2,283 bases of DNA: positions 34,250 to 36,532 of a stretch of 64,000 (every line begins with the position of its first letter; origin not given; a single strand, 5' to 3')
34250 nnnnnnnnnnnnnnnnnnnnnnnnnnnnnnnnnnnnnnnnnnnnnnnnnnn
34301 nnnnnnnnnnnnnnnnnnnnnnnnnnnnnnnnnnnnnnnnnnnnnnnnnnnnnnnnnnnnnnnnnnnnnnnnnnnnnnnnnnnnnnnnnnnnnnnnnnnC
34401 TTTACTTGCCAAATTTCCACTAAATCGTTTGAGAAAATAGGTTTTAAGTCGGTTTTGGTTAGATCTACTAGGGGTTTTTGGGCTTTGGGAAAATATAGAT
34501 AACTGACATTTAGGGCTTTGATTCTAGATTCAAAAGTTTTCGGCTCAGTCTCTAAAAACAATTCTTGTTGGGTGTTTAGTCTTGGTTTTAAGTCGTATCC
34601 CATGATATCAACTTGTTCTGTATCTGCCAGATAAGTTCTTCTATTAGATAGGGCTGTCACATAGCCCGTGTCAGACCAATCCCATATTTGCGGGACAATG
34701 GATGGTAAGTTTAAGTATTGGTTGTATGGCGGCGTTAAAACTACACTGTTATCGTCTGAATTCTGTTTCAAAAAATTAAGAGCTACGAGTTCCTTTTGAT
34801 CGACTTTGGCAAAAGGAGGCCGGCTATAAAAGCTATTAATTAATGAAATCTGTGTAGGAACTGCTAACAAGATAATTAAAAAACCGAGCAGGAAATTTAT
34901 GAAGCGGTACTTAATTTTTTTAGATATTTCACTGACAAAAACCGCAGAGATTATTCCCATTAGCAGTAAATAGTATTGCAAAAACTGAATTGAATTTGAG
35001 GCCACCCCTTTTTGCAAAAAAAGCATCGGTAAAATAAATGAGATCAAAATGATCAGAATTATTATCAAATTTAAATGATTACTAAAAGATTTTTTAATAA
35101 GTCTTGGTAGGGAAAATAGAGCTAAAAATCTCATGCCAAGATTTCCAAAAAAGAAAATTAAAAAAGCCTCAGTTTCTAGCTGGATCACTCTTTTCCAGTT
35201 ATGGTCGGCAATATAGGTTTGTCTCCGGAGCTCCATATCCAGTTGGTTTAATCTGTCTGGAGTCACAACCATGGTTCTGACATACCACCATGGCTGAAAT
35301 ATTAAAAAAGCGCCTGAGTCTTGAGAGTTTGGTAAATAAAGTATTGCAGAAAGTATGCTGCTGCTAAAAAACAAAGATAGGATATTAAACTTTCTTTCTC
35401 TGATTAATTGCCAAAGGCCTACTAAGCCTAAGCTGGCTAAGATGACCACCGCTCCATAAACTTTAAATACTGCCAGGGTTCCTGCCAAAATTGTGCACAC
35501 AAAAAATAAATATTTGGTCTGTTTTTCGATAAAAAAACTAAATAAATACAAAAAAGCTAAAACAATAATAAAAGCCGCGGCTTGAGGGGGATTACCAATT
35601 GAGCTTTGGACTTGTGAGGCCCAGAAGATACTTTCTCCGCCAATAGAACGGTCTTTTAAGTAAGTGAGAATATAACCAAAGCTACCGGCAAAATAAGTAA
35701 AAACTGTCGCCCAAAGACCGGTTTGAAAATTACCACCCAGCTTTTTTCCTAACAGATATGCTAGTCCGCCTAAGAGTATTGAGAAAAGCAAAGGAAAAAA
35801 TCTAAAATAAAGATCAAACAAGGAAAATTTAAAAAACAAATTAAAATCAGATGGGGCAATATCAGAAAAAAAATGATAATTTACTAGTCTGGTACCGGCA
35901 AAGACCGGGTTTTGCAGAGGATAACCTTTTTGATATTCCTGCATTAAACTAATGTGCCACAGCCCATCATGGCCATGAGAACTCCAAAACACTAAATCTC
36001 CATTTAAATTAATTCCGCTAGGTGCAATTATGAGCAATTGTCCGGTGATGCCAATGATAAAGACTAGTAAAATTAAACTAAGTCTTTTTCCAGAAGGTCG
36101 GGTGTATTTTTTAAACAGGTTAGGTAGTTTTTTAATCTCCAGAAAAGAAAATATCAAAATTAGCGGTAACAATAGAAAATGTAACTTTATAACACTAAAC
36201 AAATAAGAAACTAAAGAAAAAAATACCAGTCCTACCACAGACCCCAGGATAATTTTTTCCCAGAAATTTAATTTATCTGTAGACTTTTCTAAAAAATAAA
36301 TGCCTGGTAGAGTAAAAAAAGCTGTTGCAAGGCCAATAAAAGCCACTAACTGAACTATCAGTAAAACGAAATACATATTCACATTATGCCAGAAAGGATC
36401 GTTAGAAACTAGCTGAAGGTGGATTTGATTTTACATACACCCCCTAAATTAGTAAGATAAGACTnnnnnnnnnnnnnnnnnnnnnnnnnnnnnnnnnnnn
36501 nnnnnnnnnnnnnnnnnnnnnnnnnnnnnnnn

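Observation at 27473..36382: A second family of giant polytopic proteins (HDG[ML]WH block), one carrying a 480-aa extracytoplasmic domain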

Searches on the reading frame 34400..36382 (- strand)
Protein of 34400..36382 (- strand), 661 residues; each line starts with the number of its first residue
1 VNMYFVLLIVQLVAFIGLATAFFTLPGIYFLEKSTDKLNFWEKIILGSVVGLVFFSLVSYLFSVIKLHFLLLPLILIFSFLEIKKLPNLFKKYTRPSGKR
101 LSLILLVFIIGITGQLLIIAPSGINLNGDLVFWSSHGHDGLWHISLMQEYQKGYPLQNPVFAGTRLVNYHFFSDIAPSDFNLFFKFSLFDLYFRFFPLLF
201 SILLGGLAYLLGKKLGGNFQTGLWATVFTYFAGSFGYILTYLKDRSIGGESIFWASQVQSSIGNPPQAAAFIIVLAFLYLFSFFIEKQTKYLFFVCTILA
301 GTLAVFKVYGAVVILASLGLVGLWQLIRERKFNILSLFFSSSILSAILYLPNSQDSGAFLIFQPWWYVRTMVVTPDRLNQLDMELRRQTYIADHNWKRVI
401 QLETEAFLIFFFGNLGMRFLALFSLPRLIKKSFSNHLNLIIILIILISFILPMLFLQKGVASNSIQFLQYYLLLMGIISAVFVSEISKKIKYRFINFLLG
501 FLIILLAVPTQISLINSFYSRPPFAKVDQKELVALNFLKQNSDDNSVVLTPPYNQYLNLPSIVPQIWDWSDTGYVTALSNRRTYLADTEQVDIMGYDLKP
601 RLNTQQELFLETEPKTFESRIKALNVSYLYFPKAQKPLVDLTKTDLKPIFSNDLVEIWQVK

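Call 7: search_protein_families(library=pfam, proteins=[window:34400-36382:-], max_evalue=1)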
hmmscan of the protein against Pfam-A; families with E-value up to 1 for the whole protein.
window:34400-36382:- (661 aa): 0 families

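Call 8: search_protein_families(library=ncbifam, proteins=[window:34400-36382:-], max_evalue=1)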
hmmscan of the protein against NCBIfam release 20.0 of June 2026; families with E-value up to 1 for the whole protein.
window:34400-36382:- (661 aa): 0 families

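Call 12: find_homologous_proteins(query=window:34400-36382:-)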
Query window:34400-36382:- (661 aa): 599 proteins with E <= 0.001 among 8000 candidates; the best 120 are listed.
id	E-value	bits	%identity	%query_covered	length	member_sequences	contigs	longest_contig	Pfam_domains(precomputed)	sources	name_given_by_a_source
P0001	0.0e+0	1441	100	100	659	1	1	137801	-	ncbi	-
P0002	3.4e-295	999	69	97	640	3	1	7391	-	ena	-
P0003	4.8e-285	965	68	95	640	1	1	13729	-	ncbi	-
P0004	3.6e-277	939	63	100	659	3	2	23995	-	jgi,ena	-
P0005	1.4e-275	934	64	100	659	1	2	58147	-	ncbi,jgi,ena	-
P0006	1.6e-275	934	64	100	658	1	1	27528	-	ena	-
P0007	6.6e-275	932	64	98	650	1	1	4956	-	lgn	-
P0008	4.4e-268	909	63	98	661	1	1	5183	-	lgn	-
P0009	4.3e-267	906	63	97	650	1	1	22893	-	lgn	-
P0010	3.7e-266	903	61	99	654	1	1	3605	-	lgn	-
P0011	4.0e-266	903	62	99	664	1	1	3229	-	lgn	-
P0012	3.7e-260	883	61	97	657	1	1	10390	-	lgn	-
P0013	1.4e-256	871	61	99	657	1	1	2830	-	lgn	-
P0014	4.3e-256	870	60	99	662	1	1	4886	-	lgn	-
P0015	1.2e-254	865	61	97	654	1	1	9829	-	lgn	-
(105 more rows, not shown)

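Call 14: search_solved_structures(query=window:34400-36376:-, max_evalue=10)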
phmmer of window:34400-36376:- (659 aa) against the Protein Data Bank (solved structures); distinct sequences matched with E-value up to 10: 1.
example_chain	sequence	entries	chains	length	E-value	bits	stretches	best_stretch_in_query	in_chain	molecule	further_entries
4he8_J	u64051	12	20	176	1.5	10.5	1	267-346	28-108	NADH-quinone oxidoreductase subunit 10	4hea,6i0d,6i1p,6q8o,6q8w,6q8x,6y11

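Call 17: search_solved_structures(query=A1, max_evalue=10)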
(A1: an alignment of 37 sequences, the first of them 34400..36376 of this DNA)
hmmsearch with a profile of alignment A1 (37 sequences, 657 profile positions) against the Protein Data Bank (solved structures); distinct sequences matched with E-value up to 10: 1.
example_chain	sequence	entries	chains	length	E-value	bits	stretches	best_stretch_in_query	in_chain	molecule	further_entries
4he8_J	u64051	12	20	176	1.4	10.5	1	265-345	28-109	NADH-quinone oxidoreductase subunit 10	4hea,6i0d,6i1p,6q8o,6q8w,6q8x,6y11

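Call 25: find_encoding_contigs(protein=P0001, flank=10000, max_places=3)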
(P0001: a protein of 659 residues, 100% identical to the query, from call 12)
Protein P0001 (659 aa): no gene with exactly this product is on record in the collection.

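Call 26: predict_structure(alignment_id=A1)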
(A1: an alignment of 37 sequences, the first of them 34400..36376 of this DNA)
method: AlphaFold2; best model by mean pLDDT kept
length: 659 residues; sequences in the alignment: 37
mean_pLDDT: 90.7   pTM: 0.92
mean pLDDT of the five models: 90.7, 88.0, 87.8, 86.2, 82.8
residues with pLDDT >= 90: 442; 70-90: 202; 50-70: 15; < 50: 0
segments of 3 or more residues with pLDDT < 50: none
pLDDT, mean of each block of 10 residues (from residue 1): 87 97 95 90 97 97 94 94 85 84 92 88 90 85 94 92 84 96 95 95 97 94 93 82 70 78 91 98 93 97 93 97 96 97 90 68 86 81 93 94 91 92 93 95 95 79 90 97 92 89 83 77 93 97 94 83 86 95 88 86 95 95 95 95 96 94
secondary structure, 60 per line:
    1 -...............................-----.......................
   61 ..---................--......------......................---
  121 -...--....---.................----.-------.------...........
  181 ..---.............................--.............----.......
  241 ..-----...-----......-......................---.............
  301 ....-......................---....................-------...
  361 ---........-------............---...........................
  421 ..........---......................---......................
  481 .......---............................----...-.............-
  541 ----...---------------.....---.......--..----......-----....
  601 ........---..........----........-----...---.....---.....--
elements in order: H2-32 H38-62 H66-81 H84-89 H96-117 E122-124 E127-130 H134-150 H170-182 H186-214 H217-229 H234-242 H256-261 H263-284 H288-304 H306-327 H331-350 E358-360 H364-371 H379-390 H394-430 H434-452 E453-455 H459-487 H491-518 E523-525 H527-539 E545-547 H564-567 H571-577 H586-591 H597-608 H612-621 E626-630 E645-649 E653-657

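Call 29: fold_search(model_id=the predicted structure, library=pdb)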
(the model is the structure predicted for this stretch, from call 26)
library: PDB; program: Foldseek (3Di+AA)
matches with E <= 10: 378; with E <= 0.001: 21
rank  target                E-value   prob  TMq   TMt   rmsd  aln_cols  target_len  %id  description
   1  9n9j_I                1.1e-10  1.00  0.46  0.44  14.6       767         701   12  Structure of a GRP94 folding intermediate engaged with a CCDC134- and FKBP11-bound secretory translocon (released 2025-11-19)
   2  8b6l_I                4.9e-10  1.00  0.44  0.42  14.5       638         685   13  Subtomogram average of the human Sec61-TRAP-OSTA-translocon (released 2022-12-07)
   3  6s7t_A                8.9e-10  1.00  0.46  0.44  14.4       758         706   11  Cryo-EM structure of human oligosaccharyltransferase complex OST-B (released 2019-12-18)
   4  8age_A                9.3e-10  1.00  0.46  0.47  13.8       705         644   11  Structure of yeast oligosaccharylransferase complex with acceptor peptide bound (released 2022-12-07)
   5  6s7o_A                2.0e-09  1.00  0.47  0.47  14.2       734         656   12  Cryo-EM structure of human oligosaccharyltransferase complex OST-A (released 2019-12-18)
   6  6ezn_F                2.9e-09  1.00  0.46  0.46  13.7       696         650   11  Cryo-EM structure of the yeast oligosaccharyltransferase (OST) complex (released 2018-01-17)
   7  7e9s_A                3.5e-09  1.00  0.44  0.35  13.9       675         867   14  Archaeal oligosaccharyltransferase AglB from Archaeoglobus fulgidus in complex with an inhibitory peptide and a dolich (released 2021-09-08)
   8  7oci_F                3.8e-09  1.00  0.47  0.48  13.4       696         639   12  Cryo-EM structure of yeast Ost6p containing oligosaccharyltransferase complex (released 2022-02-16)
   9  6ftg_5                4.0e-09  1.00  0.46  0.47  13.6       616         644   14  Subtomogram average of OST-containing ribosome-translocon complexes from canine rough microsomal membranes (released 2018-03-21)
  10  8agb_A                4.9e-09  1.00  0.46  0.47  13.7       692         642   11  Structure of yeast oligosaccharylransferase complex with lipid-linked oligosaccharide bound (released 2022-12-07)
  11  7zlh_A                5.6e-09  1.00  0.46  0.46  12.0       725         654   11  Cryo-EM structure of C-mannosyltransferase CeDPY19, in apo state, bound to CMT2-Fab and anti-Fab nanobody (released 2023-01-11)
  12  7zli_A                8.9e-09  1.00  0.46  0.46  11.8       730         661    9  Cryo-EM structure of C-mannosyltransferase CeDPY19, in complex with Dol25-P-Man and bound to CMT2-Fab and anti-Fab nan (released 2023-01-11)
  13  7zlg_A                1.0e-08  1.00  0.40  0.40  15.8       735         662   12  Cryo-EM structure of C-mannosyltransferase CeDPY19, in complex with acceptor peptide and bound to CMT2-Fab and anti-Fa (released 2023-01-11)
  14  6gxc_A                2.7e-08  1.00  0.44  0.41  16.1       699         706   12  Bacterial oligosaccharyltransferase PglB in complex with an inhibitory peptide and a reactive lipid-linked oligosaccha (released 2018-11-14)
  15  3wak                  3.9e-08  1.00  0.46  0.36  13.8       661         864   12  Crystal structure of the Archaeoglobus fulgidus oligosaccharyltransferase (O29867_ARCFU) in the apo form (released 2013-10-30)
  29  3vu0_C                1.9e-01  1.00  0.14  0.54   4.0       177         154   12  Crystal structure of the C-terminal globular domain of oligosaccharyltransferase (AfAglB-S2, AF_0040, O30195_ARCFU) fr (released 2013-01-23)
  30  3vu0_A                1.9e-01  0.99  0.14  0.51   5.3       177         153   11  Crystal structure of the C-terminal globular domain of oligosaccharyltransferase (AfAglB-S2, AF_0040, O30195_ARCFU) fr (released 2013-01-23)
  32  3vu0_B                2.6e-01  1.00  0.14  0.51   3.9       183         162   10  Crystal structure of the C-terminal globular domain of oligosaccharyltransferase (AfAglB-S2, AF_0040, O30195_ARCFU) fr (released 2013-01-23)
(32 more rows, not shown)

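Call 42: find_related_loci(query=A1, collection=genome_contigs, flank=10000)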
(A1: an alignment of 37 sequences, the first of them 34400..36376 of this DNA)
Query A1 (659 aa) in genome_contigs; peptide patterns used: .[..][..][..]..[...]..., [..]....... (x = any residue, [..] = any of these).
109 stretches matched a pattern; 67 encode a relative of the query (tblastn E <= 1e-3); 65 distinct loci.
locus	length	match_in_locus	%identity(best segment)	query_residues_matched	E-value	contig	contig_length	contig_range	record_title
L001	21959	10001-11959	58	7-659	0e+0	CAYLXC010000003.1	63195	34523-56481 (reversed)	MAG TPA_asm: uncultured Gammaproteobacteria bacterium isolate SRP178908_co2_35 genome assembly, contig: NODE_89_length_6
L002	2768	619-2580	54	2-659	0e+0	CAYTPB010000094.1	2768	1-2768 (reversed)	MAG TPA_asm: uncultured Gammaproteobacteria bacterium isolate SRP271791_co2_60 genome assembly, contig: NODE_13352_lengt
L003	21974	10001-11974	54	1-658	0e+0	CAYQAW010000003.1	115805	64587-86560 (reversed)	MAG TPA_asm: uncultured Gammaproteobacteria bacterium isolate binchicken_co251_588 genome assembly, contig: NODE_257_len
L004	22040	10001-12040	54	24-659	0e+0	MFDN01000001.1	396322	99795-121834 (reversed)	MAG: Candidatus Daviesbacteria bacterium RIFCSPLOWO2_01_FULL_39_23 rifcsplowo2_01_scaffold_1, whole genome shotgun seque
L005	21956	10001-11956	53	5-659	0e+0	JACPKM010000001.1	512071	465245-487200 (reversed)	MAG: Candidatus Daviesbacteria bacterium isolate NC_groundwater_494_Ag_S-0.1um_37_28 S35_SO-1_scaffold_33038, whole geno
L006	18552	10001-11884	51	40-659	0e+0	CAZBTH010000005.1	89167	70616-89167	MAG TPA_asm: uncultured Gammaproteobacteria bacterium isolate SRP062349_co2_276 genome assembly, contig: NODE_157_length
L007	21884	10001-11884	51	40-659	0e+0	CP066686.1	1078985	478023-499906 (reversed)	MAG: Candidatus Woesebacteria bacterium isolate NC_groundwater_442_Ag_B-0.1um_40_41 chromosome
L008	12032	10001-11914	55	21-657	0e+0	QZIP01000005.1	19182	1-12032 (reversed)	MAG: Candidatus Parcubacteria bacterium isolate SURF_62 Ga0104751_1004240, whole genome shotgun sequence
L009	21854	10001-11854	52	40-658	0e+0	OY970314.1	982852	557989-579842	MAG: Candidatus Woesebacteria bacterium isolate MFD01299.bin.c.5 genome assembly, chromosome: 1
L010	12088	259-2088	51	40-659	0e+0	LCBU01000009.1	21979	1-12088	MAG: Candidatus Woesebacteria bacterium GW2011_GWA1_41_7 UU74_C0009, whole genome shotgun sequence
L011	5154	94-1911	52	40-658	0e+0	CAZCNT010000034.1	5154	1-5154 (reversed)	MAG TPA_asm: uncultured Gammaproteobacteria bacterium isolate SRP050083_co1_418 genome assembly, contig: NODE_9883_lengt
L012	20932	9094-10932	53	40-658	0e+0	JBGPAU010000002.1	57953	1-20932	MAG: Patescibacteria group bacterium isolate OBJ_0618_130150_121 k141_1210473_length_57953_cov_13.0000, whole genome sho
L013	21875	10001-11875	50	40-659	0e+0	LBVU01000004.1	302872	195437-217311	MAG: Candidatus Woesebacteria bacterium GW2011_GWB1_39_10 UT17_C0004, whole genome shotgun sequence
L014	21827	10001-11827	51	40-659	0e+0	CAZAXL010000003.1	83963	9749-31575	MAG TPA_asm: uncultured Gammaproteobacteria bacterium isolate SRP062349_co2_103 genome assembly, contig: NODE_179_length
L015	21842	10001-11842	52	40-659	0e+0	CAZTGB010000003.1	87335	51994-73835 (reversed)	MAG TPA_asm: uncultured Gammaproteobacteria bacterium isolate SRP090828_co3_120 genome assembly, contig: NODE_14_length_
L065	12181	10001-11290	28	119-549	1e-30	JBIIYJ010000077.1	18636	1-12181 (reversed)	MAG: Kiritimatiellia bacterium isolate ME2005-09-19_3300034101_group2_bin229 Rohwer_bin2517_scaffold_1812_c1, whole geno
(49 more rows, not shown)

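Call 60: search_protein_representatives(alignment_id=A1)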
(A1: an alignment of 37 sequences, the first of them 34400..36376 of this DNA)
Query: 37 sequences, 657 profile positions. Proteins with E-value up to 0.001 (for the whole library): 2036; up to 1e-10: 1460; up to 1e-30: 960. The best 150 are listed.
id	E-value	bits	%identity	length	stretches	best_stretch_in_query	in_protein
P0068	2.1e-291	984.7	-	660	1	4-656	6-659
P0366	1.7e-241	819.8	-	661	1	4-656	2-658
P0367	5.1e-231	785.2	-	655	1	3-657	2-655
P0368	1.2e-222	757.5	-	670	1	4-657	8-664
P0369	3.9e-218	742.6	-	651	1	3-656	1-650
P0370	6.7e-213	725.3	-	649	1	8-656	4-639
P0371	6.7e-203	692.3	-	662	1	4-656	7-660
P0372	4.6e-201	686.2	-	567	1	96-656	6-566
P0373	1.1e-197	675.0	-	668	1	3-656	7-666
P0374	1.5e-197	674.6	-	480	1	3-467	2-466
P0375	7.8e-193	659.0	-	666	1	6-656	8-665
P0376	1.4e-180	618.5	-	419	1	238-654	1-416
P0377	4.0e-178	610.4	-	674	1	3-656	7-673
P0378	3.1e-175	600.9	-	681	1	3-655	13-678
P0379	1.4e-170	585.5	-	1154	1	4-656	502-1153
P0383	1.0e-159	549.6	-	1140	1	5-655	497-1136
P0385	1.1e-155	536.3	-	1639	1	11-656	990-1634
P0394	7.0e-149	513.8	-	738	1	4-656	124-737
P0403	1.9e-140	485.9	-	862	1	4-656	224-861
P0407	3.9e-139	481.6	-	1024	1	94-656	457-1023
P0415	8.4e-134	463.9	-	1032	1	94-656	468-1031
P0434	2.0e-121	423.0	-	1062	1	94-655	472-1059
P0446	2.8e-115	402.7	-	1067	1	70-654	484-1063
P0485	2.1e-101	356.9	-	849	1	68-656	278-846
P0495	7.4e-99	348.5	-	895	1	105-656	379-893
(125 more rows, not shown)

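Call 62: search_protein_families(library=pfam, proteins=[P0407, P0415, P0434, P0446, P0385, P0403, P0394, P0485, P0495], max_evalue=0.01)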
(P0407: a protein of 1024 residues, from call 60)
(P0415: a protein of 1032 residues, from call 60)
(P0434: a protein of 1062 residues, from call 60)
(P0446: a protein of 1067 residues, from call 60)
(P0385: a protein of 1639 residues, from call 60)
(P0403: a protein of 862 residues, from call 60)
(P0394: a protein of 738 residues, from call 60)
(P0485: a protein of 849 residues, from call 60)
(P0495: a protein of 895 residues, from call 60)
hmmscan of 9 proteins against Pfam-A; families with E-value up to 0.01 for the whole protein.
P0407 (1024 aa): 1 family
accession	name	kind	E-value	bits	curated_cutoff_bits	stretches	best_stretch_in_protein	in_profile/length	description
PF09527.15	ATPase_gene1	-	0.009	16.5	26.6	1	832-861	9-38/54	Putative F0F1-ATPase subunit Ca2+/Mg2+ transporter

P0415 (1032 aa): 0 families

P0434 (1062 aa): 0 families

P0446 (1067 aa): 0 families

P0385 (1639 aa): 2 families
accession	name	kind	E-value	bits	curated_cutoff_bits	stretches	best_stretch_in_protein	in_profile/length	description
PF13440.11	Polysacc_synt_3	-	9.5e-55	186.3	23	1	50-333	2-283/293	Polysaccharide biosynthesis protein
PF01943.22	Polysacc_synt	-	3.6e-27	95.9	28.2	1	27-294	3-274/274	Polysaccharide biosynthesis protein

P0403 (862 aa): 0 families

P0394 (738 aa): 0 families

P0485 (849 aa): 0 families

P0495 (895 aa): 0 families
